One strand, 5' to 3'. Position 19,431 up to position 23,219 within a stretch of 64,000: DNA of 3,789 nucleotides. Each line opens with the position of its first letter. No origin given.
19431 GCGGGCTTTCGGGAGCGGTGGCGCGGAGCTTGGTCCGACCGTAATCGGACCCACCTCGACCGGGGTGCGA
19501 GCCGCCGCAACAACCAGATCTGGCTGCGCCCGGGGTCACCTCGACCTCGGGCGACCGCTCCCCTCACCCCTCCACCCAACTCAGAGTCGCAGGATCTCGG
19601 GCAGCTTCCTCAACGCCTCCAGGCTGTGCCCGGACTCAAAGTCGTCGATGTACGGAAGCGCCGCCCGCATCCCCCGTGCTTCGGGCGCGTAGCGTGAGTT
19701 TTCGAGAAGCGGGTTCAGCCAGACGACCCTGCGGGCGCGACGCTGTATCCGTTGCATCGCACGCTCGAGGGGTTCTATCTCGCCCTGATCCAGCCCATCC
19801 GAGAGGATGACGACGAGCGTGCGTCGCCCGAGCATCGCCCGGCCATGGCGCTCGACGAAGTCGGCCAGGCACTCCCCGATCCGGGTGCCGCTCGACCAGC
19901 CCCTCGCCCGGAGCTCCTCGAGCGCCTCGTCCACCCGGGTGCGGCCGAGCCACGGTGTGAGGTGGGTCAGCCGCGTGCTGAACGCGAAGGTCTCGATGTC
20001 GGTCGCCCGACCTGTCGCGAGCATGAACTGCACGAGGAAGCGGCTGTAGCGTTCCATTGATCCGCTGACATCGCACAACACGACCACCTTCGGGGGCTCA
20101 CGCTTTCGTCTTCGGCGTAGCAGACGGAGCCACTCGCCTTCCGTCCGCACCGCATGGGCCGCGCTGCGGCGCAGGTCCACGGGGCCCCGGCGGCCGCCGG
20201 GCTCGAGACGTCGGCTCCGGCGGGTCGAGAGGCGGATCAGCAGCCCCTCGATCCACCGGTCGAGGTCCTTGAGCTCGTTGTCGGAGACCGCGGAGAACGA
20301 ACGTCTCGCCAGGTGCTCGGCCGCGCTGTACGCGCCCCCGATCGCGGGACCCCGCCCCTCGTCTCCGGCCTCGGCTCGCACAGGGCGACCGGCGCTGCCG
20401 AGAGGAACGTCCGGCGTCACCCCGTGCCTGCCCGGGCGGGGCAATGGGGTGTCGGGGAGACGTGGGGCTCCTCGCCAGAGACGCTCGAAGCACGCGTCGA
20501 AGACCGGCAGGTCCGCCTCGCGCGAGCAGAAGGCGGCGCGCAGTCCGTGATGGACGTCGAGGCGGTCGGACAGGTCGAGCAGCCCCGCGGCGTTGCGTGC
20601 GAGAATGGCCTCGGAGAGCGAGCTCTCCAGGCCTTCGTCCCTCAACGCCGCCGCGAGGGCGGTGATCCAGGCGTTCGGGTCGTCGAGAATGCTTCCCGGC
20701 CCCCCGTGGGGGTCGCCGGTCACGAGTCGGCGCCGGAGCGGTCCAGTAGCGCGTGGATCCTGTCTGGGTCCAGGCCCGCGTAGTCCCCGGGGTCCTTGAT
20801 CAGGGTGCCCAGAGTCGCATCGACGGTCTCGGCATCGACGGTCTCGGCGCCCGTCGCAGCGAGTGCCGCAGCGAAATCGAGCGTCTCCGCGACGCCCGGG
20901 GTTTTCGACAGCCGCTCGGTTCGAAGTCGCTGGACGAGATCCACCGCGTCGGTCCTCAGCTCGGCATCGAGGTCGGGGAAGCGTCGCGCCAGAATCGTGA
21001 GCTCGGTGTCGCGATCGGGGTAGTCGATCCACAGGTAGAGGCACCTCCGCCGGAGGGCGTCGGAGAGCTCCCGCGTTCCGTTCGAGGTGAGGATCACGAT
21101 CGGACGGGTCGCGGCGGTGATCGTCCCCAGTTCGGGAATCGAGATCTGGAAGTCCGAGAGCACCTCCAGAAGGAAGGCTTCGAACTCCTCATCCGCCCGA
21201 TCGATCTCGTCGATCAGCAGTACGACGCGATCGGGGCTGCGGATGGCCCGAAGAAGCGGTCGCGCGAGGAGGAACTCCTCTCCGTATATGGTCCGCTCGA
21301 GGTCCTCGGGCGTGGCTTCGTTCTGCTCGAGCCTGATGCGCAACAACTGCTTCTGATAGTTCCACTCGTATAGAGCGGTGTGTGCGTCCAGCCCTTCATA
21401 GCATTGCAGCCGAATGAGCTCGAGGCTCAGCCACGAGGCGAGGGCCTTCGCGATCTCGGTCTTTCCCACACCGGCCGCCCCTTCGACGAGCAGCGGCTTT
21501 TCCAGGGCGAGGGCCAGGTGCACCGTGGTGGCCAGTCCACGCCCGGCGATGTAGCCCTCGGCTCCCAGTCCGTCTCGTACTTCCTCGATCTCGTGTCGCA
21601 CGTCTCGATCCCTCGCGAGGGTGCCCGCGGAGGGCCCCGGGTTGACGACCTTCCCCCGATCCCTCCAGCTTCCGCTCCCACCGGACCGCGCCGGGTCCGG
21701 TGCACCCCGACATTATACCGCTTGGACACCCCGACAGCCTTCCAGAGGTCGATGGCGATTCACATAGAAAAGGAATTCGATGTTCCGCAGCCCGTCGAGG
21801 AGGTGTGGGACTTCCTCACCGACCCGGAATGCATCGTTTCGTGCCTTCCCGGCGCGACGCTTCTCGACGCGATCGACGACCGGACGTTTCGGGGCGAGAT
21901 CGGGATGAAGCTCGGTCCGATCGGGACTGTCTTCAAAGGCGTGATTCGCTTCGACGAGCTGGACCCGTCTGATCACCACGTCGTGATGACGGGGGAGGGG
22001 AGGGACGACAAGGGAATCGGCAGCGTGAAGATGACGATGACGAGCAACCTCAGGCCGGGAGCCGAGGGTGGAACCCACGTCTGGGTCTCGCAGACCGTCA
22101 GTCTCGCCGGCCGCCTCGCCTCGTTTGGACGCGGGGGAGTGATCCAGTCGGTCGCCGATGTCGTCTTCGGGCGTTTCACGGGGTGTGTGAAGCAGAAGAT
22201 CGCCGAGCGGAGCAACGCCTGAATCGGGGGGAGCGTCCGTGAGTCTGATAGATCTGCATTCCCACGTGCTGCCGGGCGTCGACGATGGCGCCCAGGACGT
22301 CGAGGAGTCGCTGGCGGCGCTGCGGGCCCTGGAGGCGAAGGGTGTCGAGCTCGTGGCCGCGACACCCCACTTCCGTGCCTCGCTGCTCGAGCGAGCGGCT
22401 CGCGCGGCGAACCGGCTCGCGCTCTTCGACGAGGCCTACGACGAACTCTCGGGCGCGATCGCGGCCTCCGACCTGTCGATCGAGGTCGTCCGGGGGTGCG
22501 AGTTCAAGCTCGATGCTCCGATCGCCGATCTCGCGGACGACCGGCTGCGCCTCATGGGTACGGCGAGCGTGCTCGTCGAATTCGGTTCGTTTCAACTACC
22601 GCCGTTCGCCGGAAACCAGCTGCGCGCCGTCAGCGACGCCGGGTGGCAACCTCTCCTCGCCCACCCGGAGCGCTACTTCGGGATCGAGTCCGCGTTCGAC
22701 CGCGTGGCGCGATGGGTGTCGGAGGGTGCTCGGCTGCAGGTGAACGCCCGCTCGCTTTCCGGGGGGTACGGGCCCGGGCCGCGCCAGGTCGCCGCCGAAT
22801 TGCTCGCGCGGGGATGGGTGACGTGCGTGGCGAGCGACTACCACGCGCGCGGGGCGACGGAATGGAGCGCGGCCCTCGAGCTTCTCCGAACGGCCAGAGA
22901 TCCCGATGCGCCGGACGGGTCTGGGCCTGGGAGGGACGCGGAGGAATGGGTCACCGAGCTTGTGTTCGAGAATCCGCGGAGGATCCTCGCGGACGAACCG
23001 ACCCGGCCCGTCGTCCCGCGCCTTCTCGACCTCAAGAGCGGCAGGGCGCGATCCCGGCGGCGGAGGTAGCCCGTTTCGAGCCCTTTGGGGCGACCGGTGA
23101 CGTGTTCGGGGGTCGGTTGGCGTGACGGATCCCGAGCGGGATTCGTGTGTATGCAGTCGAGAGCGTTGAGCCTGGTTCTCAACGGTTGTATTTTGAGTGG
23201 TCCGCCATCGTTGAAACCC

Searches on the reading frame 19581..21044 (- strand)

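Call 36: search_protein_families(library=pfam, proteins=[window:19581-21044:-], max_evalue=0.0001)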
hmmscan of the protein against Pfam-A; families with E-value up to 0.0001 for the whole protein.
window:19581-21044:- (487 aa): 1 family
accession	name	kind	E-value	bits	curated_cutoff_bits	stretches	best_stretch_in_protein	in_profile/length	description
PF05762.20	VWA_CoxE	-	4e-56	190.4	26.4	1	262-477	2-221/222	VWA domain containing CoxE-like protein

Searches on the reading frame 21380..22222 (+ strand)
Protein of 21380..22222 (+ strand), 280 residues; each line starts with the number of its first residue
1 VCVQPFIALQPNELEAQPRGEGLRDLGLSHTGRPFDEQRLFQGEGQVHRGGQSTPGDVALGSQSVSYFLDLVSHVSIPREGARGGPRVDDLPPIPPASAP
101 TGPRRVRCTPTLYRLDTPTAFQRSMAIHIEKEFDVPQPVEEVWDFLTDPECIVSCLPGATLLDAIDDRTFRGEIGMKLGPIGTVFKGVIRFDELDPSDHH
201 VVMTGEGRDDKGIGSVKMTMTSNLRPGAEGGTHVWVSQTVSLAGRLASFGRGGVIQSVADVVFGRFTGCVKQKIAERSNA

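Call 36: search_protein_families(library=pfam, proteins=[window:21380-22222:+], max_evalue=0.0001)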
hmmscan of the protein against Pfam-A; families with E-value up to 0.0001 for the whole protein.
window:21380-22222:+ (280 aa): 3 families
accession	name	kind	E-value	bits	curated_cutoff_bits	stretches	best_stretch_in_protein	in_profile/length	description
PF06240.19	COXG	-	4.2e-15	56.1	22.2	1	132-274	2-139/140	Carbon monoxide dehydrogenase subunit G (CoxG)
PF08327.17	AHSA1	-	1.1e-05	26.1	22.1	1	138-240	3-98/125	Activator of Hsp90 ATPase homolog 1-like protein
PF10604.15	Polyketide_cyc2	-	5.3e-05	24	27.4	1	127-238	2-107/142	Polyketide cyclase / dehydrase and lipid transport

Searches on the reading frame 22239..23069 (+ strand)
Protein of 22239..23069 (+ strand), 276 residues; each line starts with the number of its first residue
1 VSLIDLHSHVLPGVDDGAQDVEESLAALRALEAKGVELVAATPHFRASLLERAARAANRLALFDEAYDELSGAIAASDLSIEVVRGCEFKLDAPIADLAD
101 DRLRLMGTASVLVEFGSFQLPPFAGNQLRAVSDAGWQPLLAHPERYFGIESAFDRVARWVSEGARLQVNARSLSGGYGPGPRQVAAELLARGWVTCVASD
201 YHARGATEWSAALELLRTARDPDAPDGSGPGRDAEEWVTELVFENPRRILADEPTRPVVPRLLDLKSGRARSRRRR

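Call 36: search_protein_families(library=pfam, proteins=[window:22239-23069:+], max_evalue=0.0001)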
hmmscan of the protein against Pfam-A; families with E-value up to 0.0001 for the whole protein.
window:22239-23069:+ (276 aa): 1 family
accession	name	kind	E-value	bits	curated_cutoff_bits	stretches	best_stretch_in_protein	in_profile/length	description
PF19567.5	CpsB_CapC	-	2.6e-39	135.5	27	1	3-205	1-199/234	Capsular polysaccharide synthesis, CpsB/CapC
